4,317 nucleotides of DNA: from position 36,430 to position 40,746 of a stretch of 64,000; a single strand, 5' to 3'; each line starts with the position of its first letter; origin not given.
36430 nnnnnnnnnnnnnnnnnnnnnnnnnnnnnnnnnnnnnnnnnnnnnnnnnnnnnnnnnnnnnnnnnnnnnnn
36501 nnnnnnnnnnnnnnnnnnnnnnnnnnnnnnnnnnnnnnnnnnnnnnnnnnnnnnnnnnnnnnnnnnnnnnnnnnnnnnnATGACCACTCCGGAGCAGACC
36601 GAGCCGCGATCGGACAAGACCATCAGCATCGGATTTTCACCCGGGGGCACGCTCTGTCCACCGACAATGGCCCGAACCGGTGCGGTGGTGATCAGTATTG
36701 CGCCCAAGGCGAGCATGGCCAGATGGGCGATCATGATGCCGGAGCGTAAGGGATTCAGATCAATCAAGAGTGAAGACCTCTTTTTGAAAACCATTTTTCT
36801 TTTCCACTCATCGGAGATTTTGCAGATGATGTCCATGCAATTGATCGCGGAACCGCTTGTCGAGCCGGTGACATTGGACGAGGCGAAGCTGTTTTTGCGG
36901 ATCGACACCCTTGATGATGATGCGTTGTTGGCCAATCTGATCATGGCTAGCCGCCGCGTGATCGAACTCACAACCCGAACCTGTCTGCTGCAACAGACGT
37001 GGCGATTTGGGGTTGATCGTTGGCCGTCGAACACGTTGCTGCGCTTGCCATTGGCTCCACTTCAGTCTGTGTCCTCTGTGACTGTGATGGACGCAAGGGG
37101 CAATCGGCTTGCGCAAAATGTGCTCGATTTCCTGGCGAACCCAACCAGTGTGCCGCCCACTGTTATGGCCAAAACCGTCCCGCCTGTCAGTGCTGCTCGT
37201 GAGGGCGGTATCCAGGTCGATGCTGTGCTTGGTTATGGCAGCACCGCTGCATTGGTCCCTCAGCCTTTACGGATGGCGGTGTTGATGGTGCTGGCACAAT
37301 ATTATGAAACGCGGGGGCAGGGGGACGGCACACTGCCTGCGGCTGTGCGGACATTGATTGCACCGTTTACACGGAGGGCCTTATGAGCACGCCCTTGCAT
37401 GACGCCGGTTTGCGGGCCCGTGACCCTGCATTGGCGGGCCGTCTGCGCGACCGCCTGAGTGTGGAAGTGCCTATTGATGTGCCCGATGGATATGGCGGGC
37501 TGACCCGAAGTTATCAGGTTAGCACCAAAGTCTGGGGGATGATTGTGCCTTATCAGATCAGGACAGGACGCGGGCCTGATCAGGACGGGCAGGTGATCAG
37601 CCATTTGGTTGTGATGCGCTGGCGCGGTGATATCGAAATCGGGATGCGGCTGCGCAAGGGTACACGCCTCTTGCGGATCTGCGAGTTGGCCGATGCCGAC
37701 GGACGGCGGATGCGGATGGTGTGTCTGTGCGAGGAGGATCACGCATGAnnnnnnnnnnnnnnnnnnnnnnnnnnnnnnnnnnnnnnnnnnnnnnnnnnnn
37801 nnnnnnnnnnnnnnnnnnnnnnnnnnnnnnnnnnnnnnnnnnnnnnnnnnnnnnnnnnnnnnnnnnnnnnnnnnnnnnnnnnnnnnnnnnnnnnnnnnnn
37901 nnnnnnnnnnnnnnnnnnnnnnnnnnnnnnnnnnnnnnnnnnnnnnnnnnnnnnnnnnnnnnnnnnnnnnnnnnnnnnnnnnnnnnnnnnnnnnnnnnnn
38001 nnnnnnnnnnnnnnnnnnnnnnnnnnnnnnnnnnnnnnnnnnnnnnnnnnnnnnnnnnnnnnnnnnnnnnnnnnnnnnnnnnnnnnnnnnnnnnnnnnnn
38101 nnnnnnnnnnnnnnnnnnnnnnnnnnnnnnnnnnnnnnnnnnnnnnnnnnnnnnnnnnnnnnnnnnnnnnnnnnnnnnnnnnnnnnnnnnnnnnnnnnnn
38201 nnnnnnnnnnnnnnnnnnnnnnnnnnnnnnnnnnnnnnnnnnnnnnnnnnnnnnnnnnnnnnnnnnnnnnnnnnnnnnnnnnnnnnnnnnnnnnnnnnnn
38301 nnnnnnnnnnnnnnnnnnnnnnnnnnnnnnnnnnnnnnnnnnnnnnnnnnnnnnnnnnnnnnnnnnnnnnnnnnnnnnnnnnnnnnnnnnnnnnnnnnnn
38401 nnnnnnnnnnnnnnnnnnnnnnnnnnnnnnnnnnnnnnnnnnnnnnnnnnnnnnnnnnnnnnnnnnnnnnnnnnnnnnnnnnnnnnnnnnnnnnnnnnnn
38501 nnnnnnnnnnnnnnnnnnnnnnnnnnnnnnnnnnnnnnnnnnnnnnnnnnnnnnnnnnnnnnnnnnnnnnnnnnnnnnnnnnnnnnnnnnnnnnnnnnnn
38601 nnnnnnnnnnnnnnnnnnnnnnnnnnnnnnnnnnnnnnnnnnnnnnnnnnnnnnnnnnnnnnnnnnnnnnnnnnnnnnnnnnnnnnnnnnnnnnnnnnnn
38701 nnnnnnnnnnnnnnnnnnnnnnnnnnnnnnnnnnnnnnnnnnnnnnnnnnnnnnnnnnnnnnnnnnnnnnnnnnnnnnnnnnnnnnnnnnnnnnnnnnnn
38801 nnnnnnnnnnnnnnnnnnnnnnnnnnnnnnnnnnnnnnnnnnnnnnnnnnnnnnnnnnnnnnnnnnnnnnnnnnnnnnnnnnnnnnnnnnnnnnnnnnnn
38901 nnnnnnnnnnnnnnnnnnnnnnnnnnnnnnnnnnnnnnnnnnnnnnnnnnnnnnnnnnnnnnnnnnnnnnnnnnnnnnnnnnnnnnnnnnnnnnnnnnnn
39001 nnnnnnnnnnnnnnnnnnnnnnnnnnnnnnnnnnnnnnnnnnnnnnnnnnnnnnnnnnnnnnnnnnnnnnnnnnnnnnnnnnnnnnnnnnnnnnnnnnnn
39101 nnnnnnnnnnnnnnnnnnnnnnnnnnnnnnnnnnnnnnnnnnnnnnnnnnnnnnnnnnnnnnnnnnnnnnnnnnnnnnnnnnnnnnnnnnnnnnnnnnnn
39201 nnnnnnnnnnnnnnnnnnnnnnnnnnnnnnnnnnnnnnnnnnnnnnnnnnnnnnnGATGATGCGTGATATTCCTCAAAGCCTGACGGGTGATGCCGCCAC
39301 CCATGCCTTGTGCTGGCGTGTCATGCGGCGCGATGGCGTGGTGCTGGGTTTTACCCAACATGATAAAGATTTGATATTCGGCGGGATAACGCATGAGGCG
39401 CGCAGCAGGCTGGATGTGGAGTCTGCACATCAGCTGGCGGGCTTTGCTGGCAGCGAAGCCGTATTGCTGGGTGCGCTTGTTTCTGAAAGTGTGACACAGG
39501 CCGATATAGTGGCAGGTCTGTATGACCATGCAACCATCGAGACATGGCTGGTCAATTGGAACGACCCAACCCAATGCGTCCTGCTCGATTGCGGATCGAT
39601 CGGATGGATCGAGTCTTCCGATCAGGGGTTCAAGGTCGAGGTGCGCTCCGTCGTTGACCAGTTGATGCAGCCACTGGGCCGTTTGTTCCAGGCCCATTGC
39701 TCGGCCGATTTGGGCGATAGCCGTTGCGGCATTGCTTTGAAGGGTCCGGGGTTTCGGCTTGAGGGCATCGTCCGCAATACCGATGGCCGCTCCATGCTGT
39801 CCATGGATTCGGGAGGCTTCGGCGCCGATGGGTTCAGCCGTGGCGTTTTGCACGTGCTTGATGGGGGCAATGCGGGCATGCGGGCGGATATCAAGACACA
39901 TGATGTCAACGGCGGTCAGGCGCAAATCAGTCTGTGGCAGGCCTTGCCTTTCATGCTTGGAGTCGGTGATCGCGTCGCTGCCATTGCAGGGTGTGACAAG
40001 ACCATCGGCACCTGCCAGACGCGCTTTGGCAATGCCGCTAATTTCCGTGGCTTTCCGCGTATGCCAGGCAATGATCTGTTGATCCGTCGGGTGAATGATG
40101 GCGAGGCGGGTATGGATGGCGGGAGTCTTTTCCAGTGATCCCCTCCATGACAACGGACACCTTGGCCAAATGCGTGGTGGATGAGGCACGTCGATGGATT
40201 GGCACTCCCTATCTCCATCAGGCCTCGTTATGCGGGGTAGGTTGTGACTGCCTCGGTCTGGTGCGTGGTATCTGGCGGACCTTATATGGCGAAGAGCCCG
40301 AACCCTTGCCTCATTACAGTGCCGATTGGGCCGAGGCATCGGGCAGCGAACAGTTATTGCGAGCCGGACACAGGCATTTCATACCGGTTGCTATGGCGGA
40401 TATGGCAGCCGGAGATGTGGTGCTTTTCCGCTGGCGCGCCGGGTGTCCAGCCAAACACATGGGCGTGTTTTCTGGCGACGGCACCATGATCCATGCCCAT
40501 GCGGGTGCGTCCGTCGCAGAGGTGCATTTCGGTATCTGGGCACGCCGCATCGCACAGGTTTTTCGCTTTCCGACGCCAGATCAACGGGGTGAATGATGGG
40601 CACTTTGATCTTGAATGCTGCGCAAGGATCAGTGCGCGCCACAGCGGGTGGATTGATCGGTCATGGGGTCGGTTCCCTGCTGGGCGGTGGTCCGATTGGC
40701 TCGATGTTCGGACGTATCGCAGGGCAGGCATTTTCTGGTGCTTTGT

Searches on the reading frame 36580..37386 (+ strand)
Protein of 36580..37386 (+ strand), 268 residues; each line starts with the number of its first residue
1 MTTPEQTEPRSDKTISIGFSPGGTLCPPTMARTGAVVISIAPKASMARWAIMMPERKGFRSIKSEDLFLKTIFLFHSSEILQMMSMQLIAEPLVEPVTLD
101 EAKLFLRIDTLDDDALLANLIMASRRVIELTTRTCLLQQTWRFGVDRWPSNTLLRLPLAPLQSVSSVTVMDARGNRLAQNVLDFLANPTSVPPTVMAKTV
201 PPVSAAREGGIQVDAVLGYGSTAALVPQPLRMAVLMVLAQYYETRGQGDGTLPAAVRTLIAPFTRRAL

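Call 39: search_protein_families(library=pfam, proteins=[window:36580-37386:+], max_evalue=0.001)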
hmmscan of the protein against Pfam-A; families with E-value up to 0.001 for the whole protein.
window:36580-37386:+ (268 aa): 1 family
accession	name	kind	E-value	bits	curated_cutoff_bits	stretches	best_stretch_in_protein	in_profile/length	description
PF05135.19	Phage_connect_1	-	2.3e-07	31.6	21.2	1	98-134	3-39/101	Phage gp6-like head-tail connector protein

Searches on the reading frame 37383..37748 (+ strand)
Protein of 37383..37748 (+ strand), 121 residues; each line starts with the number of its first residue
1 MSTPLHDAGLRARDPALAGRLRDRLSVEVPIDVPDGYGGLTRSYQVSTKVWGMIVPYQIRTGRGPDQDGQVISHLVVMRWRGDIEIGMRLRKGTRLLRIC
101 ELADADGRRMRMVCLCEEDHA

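Call 39: search_protein_families(library=pfam, proteins=[window:37383-37748:+], max_evalue=0.001)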
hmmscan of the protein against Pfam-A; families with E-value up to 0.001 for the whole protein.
window:37383-37748:+ (121 aa): 1 family
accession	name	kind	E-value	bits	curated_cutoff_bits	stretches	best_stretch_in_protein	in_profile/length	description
PF05521.18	Phage_HCP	-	4.6e-16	59.8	25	1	18-118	3-105/106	Phage head completion protein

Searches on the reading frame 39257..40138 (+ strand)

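Call 39: search_protein_families(library=pfam, proteins=[window:39257-40138:+], max_evalue=0.001)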
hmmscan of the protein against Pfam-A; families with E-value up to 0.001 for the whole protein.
window:39257-40138:+ (293 aa): 2 families
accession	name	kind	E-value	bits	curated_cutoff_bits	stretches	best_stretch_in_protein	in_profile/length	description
PF09931.15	Phage_phiJL001_Gp84_N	-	4.4e-46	157.4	26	1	7-159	6-159/160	Baseplate hub protein, N-terminal attachment domain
PF09356.15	Phage_BR0599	-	6.7e-28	97.3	22.9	1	193-273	3-80/80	Phage conserved hypothetical protein BR0599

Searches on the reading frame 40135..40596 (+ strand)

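Call 39: search_protein_families(library=pfam, proteins=[window:40135-40596:+], max_evalue=0.001)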
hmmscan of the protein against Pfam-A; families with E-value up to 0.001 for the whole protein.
window:40135-40596:+ (153 aa): 1 family
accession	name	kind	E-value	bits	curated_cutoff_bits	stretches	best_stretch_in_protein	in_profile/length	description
PF00877.26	NLPC_P60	-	4.3e-09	36.7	23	1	23-143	1-104/105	NlpC/P60 family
